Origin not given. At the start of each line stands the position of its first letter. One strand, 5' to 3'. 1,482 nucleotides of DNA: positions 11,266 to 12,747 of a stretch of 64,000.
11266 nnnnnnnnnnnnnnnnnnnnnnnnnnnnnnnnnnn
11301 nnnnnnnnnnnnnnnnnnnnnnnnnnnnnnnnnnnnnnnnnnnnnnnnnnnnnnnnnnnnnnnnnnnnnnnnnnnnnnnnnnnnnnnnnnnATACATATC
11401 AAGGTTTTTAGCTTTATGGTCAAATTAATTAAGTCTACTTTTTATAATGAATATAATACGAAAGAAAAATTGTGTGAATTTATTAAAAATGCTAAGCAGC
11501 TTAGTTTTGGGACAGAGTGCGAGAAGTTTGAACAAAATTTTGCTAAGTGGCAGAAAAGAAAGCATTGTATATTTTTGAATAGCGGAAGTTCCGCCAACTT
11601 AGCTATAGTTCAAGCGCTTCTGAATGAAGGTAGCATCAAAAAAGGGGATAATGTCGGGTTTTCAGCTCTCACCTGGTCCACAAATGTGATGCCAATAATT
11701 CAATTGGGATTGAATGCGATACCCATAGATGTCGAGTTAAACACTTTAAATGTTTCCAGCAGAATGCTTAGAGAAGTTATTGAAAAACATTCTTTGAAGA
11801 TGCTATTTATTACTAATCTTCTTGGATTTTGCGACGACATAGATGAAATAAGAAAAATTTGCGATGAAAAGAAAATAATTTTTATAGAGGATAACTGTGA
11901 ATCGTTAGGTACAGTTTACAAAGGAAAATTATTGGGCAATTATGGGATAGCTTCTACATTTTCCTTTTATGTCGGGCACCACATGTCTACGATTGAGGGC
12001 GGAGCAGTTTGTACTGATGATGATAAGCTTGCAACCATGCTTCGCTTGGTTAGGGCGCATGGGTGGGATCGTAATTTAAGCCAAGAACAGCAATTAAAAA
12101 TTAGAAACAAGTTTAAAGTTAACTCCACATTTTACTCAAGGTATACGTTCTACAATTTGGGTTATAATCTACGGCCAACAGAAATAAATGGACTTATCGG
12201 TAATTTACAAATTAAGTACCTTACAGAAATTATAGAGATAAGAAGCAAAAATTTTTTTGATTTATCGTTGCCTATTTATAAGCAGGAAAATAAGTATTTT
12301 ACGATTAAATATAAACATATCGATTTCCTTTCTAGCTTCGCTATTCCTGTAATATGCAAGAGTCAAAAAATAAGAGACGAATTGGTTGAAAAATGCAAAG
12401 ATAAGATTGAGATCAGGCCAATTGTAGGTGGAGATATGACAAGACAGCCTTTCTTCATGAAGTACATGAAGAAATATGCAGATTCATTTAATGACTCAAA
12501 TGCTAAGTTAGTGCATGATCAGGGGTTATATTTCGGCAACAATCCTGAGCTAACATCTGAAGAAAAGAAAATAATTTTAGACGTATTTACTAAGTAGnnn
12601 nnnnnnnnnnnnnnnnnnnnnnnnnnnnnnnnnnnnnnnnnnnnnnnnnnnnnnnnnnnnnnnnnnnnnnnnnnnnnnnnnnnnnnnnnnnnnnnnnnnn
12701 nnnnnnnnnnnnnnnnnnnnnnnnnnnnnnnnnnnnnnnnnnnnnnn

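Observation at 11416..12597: DegT-family enzyme with His in place of the PLP-lysine, predicted sugar 3-dehydratase (first copy)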

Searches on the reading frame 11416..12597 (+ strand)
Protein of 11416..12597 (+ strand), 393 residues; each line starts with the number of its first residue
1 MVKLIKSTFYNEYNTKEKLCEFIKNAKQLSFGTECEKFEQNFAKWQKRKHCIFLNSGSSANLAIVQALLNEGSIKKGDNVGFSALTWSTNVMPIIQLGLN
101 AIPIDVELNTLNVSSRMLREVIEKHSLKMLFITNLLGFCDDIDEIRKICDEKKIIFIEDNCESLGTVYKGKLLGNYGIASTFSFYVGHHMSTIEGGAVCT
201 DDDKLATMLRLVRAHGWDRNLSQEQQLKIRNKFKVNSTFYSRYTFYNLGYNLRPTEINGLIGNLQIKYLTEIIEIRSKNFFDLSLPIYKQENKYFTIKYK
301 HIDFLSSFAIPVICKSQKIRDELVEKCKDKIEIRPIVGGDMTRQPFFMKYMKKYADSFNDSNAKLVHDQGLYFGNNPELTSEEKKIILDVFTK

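Call 3: search_protein_families(library=pfam, proteins=[window:11416-12597:+])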
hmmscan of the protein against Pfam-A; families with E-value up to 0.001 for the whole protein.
window:11416-12597:+ (393 aa): 3 families
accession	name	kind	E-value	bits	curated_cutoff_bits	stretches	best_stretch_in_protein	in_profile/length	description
PF01041.23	DegT_DnrJ_EryC1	-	6.3e-60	203.7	19.8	1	19-387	10-355/360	DegT/DnrJ/EryC1/StrS aminotransferase family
PF00266.25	Aminotran_5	-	7.4e-06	25.6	21.5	1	33-164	43-180/371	Aminotransferase class-V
PF01053.26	Cys_Met_Meta_PP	-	3.3e-05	23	27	1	36-212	55-225/381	Cys/Met metabolism PLP-dependent enzyme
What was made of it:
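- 11416..12597 (+): P1: ColD-type PMP-dependent NDP-4-keto-6-deoxyhexose 3-dehydratase (393 aa). Pfam DegT 6e-60 (call 3).
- Checked: Pfam DegT_DnrJ_EryC1 matches at 6e-60 over residues 19-387 (call 3).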

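Call 4: search_protein_families(library=ncbifam, proteins=[window:11416-12597:+], max_evalue=0.00001)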
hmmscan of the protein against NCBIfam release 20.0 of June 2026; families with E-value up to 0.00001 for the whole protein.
window:11416-12597:+ (393 aa): 7 families
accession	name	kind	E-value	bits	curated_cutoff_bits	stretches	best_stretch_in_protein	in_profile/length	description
NF011936.0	PRK15407.1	equivalog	4.8e-63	213.4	423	1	28-391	60-432/440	lipopolysaccharide biosynthesis protein RfbH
TIGR03588.1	PseC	equivalog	1.4e-37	129.5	423.5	1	25-279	22-268/380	UDP-4-amino-4,6-dideoxy-N-acetyl-beta-L-altrosamine transaminase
TIGR04181.1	NHT_00031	hypoth_equivalog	3.4e-33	115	420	1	14-362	11-350/359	LegC family aminotransferase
NF008658.2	PRK11658.1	equivalog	8.4e-29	100.4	631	1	30-222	30-216/379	UDP-4-amino-4-deoxy-L-arabinose aminotransferase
NF008687.0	PRK11706.1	equivalog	4.3e-21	75.1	375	1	36-223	34-216/375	dTDP-4-amino-4,6-dideoxygalactose transaminase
TIGR04427.1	PLP_DesI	equivalog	1.3e-17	64.1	650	1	32-223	51-235/390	dTDP-4-dehydro-6-deoxyglucose aminotransferase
TIGR02379.1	ECA_wecE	subfamily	4.3e-16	58.7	434.85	1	35-223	33-217/376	dTDP-4-amino-4,6-dideoxy-D-glucose transaminase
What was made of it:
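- On NCBIfam NF011936 RfbH (E1 equivalog): P1 scores 213 bits and P2 359 bits (call 4).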

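Call 5: search_solved_structures(query=window:11416-12597:+, show_alignments=3)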
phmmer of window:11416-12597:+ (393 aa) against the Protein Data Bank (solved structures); distinct sequences matched with E-value up to 0.001: 57.
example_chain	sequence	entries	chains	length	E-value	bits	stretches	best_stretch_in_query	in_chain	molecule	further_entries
2gms_A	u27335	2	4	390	9.4e-64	218.8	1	18-377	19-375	Putative pyridoxamine 5-phosphate-dependent dehydrase, Wbdk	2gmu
3b8x_A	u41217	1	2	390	1e-62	215.4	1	18-377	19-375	Pyridoxamine 5-phosphate-dependent dehydrase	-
2r0t_A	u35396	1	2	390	1.9e-62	214.6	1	18-377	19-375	Pyridoxamine 5-phosphate-dependent dehydrase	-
3gr9_A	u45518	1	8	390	2.1e-62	214.4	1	18-377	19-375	ColD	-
3bcx_A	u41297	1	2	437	5.3e-39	137.4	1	31-389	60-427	CDP-6-deoxy-L-threo-D-glycero-4-hexulose-3-dehydrase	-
3bb8_A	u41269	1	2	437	9.5e-38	133.3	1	31-389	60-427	CDP-4-keto-6-deoxy-D-glucose-3-dehydrase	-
9wvy_A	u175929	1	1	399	1.4e-30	109.6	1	26-278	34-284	Putative NDP-4-keto-6-deoxyglucose-3-dehydratase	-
5u1z_A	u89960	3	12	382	4.4e-27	98.2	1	3-219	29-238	Putative aminotransferase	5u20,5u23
5u21_A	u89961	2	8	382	5e-27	98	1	3-219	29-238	Putative aminotransferase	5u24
7b0m_AAA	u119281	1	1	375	7.4e-25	90.8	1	30-215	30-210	Sugar aminotransferase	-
3bn1_A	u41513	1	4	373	7.4e-24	87.6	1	29-220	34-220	Perosamine synthetase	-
3dr7_A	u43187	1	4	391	8.7e-24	87.3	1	29-220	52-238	Putative perosamine synthetase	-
3dr4_A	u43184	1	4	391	1.2e-23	86.9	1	29-220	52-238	Putative perosamine synthetase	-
7b0d_A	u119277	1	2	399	5.3e-21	78.2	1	29-220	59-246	Glutamine--scyllo-inositol transaminase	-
2fn6_A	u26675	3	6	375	9.3e-21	77.3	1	19-237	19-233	AMINOTRANSFERASE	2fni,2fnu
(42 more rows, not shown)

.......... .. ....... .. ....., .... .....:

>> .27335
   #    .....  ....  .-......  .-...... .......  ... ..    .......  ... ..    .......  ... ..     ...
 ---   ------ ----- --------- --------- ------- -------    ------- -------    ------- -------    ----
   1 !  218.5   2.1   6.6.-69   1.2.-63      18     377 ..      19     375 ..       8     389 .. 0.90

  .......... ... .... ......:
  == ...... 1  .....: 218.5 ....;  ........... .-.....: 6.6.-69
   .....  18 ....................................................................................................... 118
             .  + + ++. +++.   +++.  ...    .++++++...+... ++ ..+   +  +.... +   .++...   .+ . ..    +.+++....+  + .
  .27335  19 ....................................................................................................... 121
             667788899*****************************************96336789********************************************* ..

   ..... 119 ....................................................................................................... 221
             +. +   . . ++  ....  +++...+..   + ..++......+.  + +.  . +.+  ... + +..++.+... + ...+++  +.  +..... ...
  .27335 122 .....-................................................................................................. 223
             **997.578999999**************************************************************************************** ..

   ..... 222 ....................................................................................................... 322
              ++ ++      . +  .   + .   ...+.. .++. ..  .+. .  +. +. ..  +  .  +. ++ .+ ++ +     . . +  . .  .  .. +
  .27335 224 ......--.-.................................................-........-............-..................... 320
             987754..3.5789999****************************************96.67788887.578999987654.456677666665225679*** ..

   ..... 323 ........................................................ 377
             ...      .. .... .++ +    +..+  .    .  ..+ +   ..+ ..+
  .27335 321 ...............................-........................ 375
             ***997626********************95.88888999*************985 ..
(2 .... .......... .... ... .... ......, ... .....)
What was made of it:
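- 11416..12597 (+): PDB best hit is ColD 2gms at 9e-64, full length (call 5).
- On DegT/DnrJ/EryC1/StrS (fold-type I, sugar aminotransferase-like) superfamily: PF01041 6.3e-60, residues 19-387 (call 3); 57 PDB sequences matched (call 5).
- On ColD subtype (reductase-independent, glutamate-recycled): 9e-64 against 5e-39 (call 5).
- Checked: The HMMER alignments to the ColD mutant chains H188N (3b8x) and H188K (2r0t) pin the same column (call 5).
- Full-length match to ColD structures (9e-64), better than to E1 (5e-39) (call 5).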

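Call 16: find_homologous_proteins(query=window:11416-12597:+, max_evalue=1e-20)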
Query window:11416-12597:+ (393 aa): 7729 proteins with E <= 1e-20 among 8000 candidates; the best 120 are listed.
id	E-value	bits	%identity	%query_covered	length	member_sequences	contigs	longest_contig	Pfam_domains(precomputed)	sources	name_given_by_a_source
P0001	5.7e-263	889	100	100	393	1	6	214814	PF00266.26,PF01041.24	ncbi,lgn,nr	ncbi:MAG: aminotransferase class V-fold PLP-dependent enzyme [Candidatus Levybacteria bacterium]|nr:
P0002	4.4e-230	781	84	100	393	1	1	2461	PF01041.24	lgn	-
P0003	8.7e-228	774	85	100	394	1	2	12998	PF01053.27,PF01041.24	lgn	-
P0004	7.0e-227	771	83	100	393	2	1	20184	PF00266.26,PF01053.27,PF01041.24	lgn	-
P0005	7.5e-225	764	83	100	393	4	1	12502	PF00266.26,PF01053.27,PF01041.24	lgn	-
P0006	3.2e-224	762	83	100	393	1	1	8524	PF00266.26,PF01041.24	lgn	-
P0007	1.8e-222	756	82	100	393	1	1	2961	PF01041.24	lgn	-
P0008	2.7e-222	756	82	100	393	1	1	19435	PF01053.27,PF01041.24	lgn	-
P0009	6.8e-222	754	83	100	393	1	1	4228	PF00266.26,PF01053.27,PF01041.24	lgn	-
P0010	1.3e-219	747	82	99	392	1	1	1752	PF01041.24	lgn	-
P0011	1.5e-219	747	81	99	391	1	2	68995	PF01053.27,PF01041.24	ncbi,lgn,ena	-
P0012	3.3e-218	742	81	100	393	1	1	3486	PF00266.26,PF01041.24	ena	-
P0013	1.3e-214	730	80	100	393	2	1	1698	PF00464.26,PF01053.27,PF01041.24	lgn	-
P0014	8.0e-213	724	79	100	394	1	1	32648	PF01041.24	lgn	-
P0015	8.9e-213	724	79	100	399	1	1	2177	PF00266.26,PF01053.27,PF01041.24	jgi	jgi:CDP-6-deoxy-D-xylo-4-hexulose-3-dehydrase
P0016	1.6e-207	707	77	100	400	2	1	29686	PF00266.26,PF01053.27,PF01041.24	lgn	-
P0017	2.7e-207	706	77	100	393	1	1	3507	PF01053.27,PF01041.24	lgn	-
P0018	6.5e-206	702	76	100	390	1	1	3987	PF01053.27,PF01041.24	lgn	-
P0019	1.6e-204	697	75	100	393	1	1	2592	PF01041.24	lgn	-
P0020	9.7e-203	691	75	100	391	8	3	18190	PF01053.27,PF01041.24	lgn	-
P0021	3.2e-202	689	73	100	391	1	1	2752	PF01053.27,PF01041.24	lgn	-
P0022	3.9e-202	689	75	100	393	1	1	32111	PF01053.27,PF01041.24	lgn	-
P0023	9.4e-201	685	73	100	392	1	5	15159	PF01053.27,PF01041.24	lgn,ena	-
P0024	1.1e-200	684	74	100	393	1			PF01053.27,PF01041.24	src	-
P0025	2.6e-200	683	73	100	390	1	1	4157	PF01053.27,PF01041.24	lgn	-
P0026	5.2e-200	682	74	100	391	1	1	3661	PF01041.24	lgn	-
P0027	7.0e-200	682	73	100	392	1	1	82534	PF01053.27,PF01041.24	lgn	-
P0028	1.5e-199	681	73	100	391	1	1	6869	PF00266.26,PF01053.27,PF01041.24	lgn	-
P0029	2.0e-199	680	74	100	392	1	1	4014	PF00266.26,PF01053.27,PF01041.24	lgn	-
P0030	2.2e-199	680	74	100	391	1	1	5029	PF01053.27,PF01041.24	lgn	-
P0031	4.3e-199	679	73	99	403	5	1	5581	PF01053.27,PF01041.24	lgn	-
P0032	5.5e-199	679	75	100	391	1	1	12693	PF01041.24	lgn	-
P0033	5.6e-199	679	73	100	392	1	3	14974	PF00266.26,PF01053.27,PF01041.24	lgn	-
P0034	6.3e-199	679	73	100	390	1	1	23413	PF01053.27,PF01041.24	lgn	-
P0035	6.7e-199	679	74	100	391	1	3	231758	PF00266.26,PF01053.27,PF01041.24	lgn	-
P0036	7.1e-199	678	76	100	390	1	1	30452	PF01053.27,PF01041.24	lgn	-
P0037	8.1e-199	678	74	99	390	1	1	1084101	PF01053.27,PF01041.24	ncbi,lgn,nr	ncbi:MAG: CDP-4-keto-6-deoxy-D-glucose-3-dehydrase [Patescibacteria group bacterium]|nr:MAG: CDP-4-k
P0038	9.5e-199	678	74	99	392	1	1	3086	PF01053.27,PF01041.24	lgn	-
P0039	1.6e-198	677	74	100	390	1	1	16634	PF01053.27,PF01041.24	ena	-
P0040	1.6e-198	677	74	100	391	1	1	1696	PF01053.27,PF01041.24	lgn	-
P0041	2.2e-198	677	73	100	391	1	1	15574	PF01053.27,PF01041.24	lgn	-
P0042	3.0e-198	676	74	100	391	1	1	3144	PF01053.27,PF01041.24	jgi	jgi:CDP-4-dehydro-6-deoxyglucose reductase, E1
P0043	3.1e-198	676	73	100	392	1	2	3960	PF01053.27,PF01041.24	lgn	-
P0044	3.2e-198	676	72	100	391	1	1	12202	PF00266.26,PF01053.27,PF01041.24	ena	-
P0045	5.3e-198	676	73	100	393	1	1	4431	PF01053.27,PF01041.24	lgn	-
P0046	5.5e-198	676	73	100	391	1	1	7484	PF01053.27,PF01041.24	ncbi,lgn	-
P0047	5.5e-198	676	74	99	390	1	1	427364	PF01053.27,PF01041.24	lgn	-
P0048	6.0e-198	675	72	100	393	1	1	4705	PF01053.27,PF01041.24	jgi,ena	-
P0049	6.5e-198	675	74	100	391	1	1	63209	PF01053.27,PF01041.24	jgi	jgi:CDP-4-dehydro-6-deoxyglucose reductase, E1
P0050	8.4e-198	675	73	100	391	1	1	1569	PF01041.24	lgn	-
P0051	9.5e-198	675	74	100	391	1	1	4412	PF01053.27,PF01041.24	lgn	-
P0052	9.8e-198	675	72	100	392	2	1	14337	PF00266.26,PF01041.24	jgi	jgi:CDP-6-deoxy-D-xylo-4-hexulose-3-dehydrase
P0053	1.1e-197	674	73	100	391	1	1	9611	PF01053.27,PF01041.24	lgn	-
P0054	1.6e-197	674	74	100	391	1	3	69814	PF01053.27,PF01041.24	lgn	-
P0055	1.7e-197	674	73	100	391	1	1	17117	PF01041.24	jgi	jgi:CDP-6-deoxy-D-xylo-4-hexulose-3-dehydrase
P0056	2.9e-197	673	73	100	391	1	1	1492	PF01053.27,PF01041.24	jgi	jgi:CDP-4-dehydro-6-deoxyglucose reductase, E1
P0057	3.4e-197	673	73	99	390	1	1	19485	PF01053.27,PF01041.24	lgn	-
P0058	5.3e-197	672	72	100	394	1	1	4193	PF01053.27,PF01041.24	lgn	-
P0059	5.3e-197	672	74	99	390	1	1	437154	PF00266.26,PF01053.27,PF01041.24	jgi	jgi:CDP-4-dehydro-6-deoxyglucose reductase, E1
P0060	5.6e-197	672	73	100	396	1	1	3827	PF01053.27,PF01041.24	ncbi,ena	-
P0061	5.7e-197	672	74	99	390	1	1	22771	PF01053.27,PF01041.24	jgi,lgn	jgi:CDP-6-deoxy-D-xylo-4-hexulose-3-dehydrase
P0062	6.2e-197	672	73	100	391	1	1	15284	PF01053.27,PF01041.24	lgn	-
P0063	9.6e-197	671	73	100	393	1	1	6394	PF01053.27,PF01041.24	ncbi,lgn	-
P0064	1.1e-196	671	73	100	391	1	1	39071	PF01041.24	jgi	-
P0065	1.1e-196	671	72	100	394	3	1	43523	PF00266.26,PF01053.27,PF01041.24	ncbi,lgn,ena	-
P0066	1.1e-196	671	73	100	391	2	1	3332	PF01053.27,PF01041.24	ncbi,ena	-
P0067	1.1e-196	671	73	100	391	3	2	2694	PF01053.27,PF01041.24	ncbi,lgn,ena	-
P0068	1.2e-196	671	72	100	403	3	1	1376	PF01053.27,PF01041.24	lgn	-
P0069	1.2e-196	671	73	100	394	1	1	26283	PF01053.27,PF01041.24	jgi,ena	-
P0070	2.2e-196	670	72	100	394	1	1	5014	PF01053.27,PF01041.24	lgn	-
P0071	2.8e-196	670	72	100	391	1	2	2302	PF01041.24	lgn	-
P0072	3.0e-196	670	71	100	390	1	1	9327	PF01053.27,PF01041.24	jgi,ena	-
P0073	3.4e-196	670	74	100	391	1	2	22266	PF01053.27,PF01041.24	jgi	jgi:CDP-6-deoxy-D-xylo-4-hexulose-3-dehydrase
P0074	3.4e-196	670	72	100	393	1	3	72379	PF01053.27,PF01041.24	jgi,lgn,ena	-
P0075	3.9e-196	669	72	100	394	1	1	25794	PF01053.27,PF01041.24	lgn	-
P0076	5.6e-196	669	72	100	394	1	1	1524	PF01041.24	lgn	-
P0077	6.1e-196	669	74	100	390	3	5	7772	PF01053.27,PF01041.24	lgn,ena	-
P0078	8.3e-196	668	73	100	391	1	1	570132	PF01041.24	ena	-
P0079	1.1e-195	668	72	100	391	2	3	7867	PF00266.26,PF01053.27,PF01041.24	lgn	-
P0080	1.2e-195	668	73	100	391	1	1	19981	PF00266.26,PF01053.27,PF01041.24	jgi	jgi:CDP-6-deoxy-D-xylo-4-hexulose-3-dehydrase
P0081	1.2e-195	668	73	99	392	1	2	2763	PF01053.27,PF01041.24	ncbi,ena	-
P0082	1.2e-195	668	73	100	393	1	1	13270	PF01041.24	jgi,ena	-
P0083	1.3e-195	668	72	100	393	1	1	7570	PF01053.27,PF01041.24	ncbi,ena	-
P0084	1.5e-195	668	73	99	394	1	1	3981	PF01053.27,PF01041.24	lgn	-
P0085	1.6e-195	667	72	100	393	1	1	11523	PF01041.24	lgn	-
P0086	2.4e-195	667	74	99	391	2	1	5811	PF01041.24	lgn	-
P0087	2.9e-195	667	73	100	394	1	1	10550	PF00266.26,PF01041.24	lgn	-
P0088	3.5e-195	666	72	100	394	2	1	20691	PF00266.26,PF01053.27,PF01041.24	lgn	-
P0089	3.5e-195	666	73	100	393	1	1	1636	PF01053.27,PF01041.24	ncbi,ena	-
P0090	3.9e-195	666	73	100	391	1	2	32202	PF01053.27,PF01041.24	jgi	jgi:CDP-6-deoxy-D-xylo-4-hexulose-3-dehydrase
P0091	4.1e-195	666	72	100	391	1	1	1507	PF01053.27,PF01041.24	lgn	-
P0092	4.7e-195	666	72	100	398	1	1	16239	PF01053.27,PF01041.24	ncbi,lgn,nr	ncbi:MAG: DegT/DnrJ/EryC1/StrS family aminotransferase [Patescibacteria group bacterium]|nr:DegT/Dnr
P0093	5.0e-195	666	72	100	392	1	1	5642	PF00266.26,PF01053.27,PF01041.24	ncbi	-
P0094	5.4e-195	666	72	100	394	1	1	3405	PF01053.27,PF01041.24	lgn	-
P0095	5.8e-195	666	73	100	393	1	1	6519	PF01053.27,PF01041.24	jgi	jgi:CDP-4-dehydro-6-deoxyglucose reductase, E1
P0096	7.4e-195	665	73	100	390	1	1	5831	PF00266.26,PF01053.27,PF01041.24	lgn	-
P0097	8.5e-195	665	72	99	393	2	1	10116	PF01053.27,PF01041.24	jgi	-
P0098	9.4e-195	665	72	100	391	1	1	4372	PF01053.27,PF01041.24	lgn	-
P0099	1.1e-194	665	73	100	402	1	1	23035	PF01041.24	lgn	-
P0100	1.4e-194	664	72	100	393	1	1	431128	PF01041.24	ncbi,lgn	ncbi:MAG: DegT/DnrJ/EryC1/StrS family aminotransferase [Candidatus Levyibacteriota bacterium]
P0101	1.4e-194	664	73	100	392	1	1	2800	PF00266.26,PF01053.27,PF01041.24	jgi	jgi:CDP-6-deoxy-D-xylo-4-hexulose-3-dehydrase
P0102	1.6e-194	664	73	100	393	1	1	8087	PF01053.27,PF01041.24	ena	-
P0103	1.8e-194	664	73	100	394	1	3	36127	PF01053.27,PF01041.24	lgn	-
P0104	1.9e-194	664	72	99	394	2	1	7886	PF01053.27,PF01041.24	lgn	-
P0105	1.9e-194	664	72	100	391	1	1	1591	PF01053.27,PF01041.24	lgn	-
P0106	1.9e-194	664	72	100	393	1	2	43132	PF01053.27,PF01041.24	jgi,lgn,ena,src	-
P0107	2.0e-194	664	73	100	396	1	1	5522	PF01041.24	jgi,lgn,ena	-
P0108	2.4e-194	664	73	99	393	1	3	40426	PF01053.27,PF01041.24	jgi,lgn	jgi:CDP-4-dehydro-6-deoxyglucose reductase, E1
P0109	2.6e-194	663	72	100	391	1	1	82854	PF00266.26,PF01053.27,PF01041.24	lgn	-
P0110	2.7e-194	663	71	100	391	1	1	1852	PF01053.27,PF01041.24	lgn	-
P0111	3.2e-194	663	72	100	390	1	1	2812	PF01053.27,PF01041.24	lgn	-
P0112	3.3e-194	663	73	100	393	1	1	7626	PF01053.27,PF01041.24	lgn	-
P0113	3.5e-194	663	71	100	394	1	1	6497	PF00266.26,PF01041.24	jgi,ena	-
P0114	3.6e-194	663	72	100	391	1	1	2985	PF01053.27,PF01041.24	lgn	-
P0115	3.7e-194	663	72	100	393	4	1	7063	PF01053.27,PF01041.24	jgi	-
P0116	4.2e-194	663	72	100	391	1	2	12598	PF01041.24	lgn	-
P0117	4.6e-194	663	72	100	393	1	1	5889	PF01053.27,PF01041.24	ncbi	-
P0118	4.7e-194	663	74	100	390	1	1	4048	PF01053.27,PF01041.24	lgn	-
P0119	5.1e-194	662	71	100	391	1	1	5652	PF01053.27,PF01041.24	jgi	jgi:CDP-6-deoxy-D-xylo-4-hexulose-3-dehydrase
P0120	5.2e-194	662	72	100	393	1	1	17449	PF01053.27,PF01041.24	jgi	-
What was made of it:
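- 11416..12597 (+): An identical protein is in NCBI from a Candidatus Levybacteria MAG (call 16).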

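Call 17: find_encoding_contigs(protein=P0037, flank=8000, max_places=2)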
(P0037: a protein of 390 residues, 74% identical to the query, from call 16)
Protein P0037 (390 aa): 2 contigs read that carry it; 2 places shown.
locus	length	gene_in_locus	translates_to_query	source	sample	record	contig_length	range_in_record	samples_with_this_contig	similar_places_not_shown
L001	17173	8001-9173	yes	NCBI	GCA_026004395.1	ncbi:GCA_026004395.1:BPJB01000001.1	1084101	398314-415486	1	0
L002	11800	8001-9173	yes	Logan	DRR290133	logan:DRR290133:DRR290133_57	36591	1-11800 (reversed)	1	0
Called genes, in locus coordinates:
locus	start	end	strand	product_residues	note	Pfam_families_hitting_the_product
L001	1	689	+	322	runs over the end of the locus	PF01073:3Beta_HSD, PF01370:Epimerase, PF02719:Polysacc_synt_2, PF04321:RmlD_sub_bind, PF13460:NAD_binding_10, PF16363:GDP_Man_Dehyd, PF07993:NAD_binding_4 (weak)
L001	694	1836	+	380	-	-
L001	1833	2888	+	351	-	PF13439:Glyco_transf_4, PF13579:Glyco_trans_4_4, PF00534:Glycos_transf_1, PF13692:Glyco_trans_1_4, PF13524:Glyco_trans_1_2 (weak), PF20706:GT4-conflict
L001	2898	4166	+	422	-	PF01943:Polysacc_synt, PF13440:Polysacc_synt_3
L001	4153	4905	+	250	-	PF00535:Glycos_transf_2, PF10111:Glyco_tranf_2_2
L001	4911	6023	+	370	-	PF13439:Glyco_transf_4, PF20706:GT4-conflict, PF00534:Glycos_transf_1, PF13692:Glyco_trans_1_4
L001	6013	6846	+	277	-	PF00535:Glycos_transf_2, PF10111:Glyco_tranf_2_2, PF13641:Glyco_tranf_2_3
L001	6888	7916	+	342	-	PF00535:Glycos_transf_2, PF10111:Glyco_tranf_2_2, PF13641:Glyco_tranf_2_3, PF13632:Glyco_trans_2_3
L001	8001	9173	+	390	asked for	PF01041:DegT_DnrJ_EryC1, PF01053:Cys_Met_Meta_PP (weak)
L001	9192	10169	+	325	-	PF01370:Epimerase, PF02719:Polysacc_synt_2 (weak), PF05368:NmrA, PF01073:3Beta_HSD, PF07993:NAD_binding_4, PF13460:NAD_binding_10, PF16363:GDP_Man_Dehyd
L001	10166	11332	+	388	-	PF00534:Glycos_transf_1, PF13692:Glyco_trans_1_4, PF26337:Gtf3_C (weak)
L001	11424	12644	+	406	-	PF13439:Glyco_transf_4, PF00534:Glycos_transf_1, PF13692:Glyco_trans_1_4, PF20706:GT4-conflict, PF13524:Glyco_trans_1_2 (weak)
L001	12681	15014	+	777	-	-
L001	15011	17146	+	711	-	-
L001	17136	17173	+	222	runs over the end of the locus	-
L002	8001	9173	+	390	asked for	PF01041:DegT_DnrJ_EryC1, PF01053:Cys_Met_Meta_PP (weak)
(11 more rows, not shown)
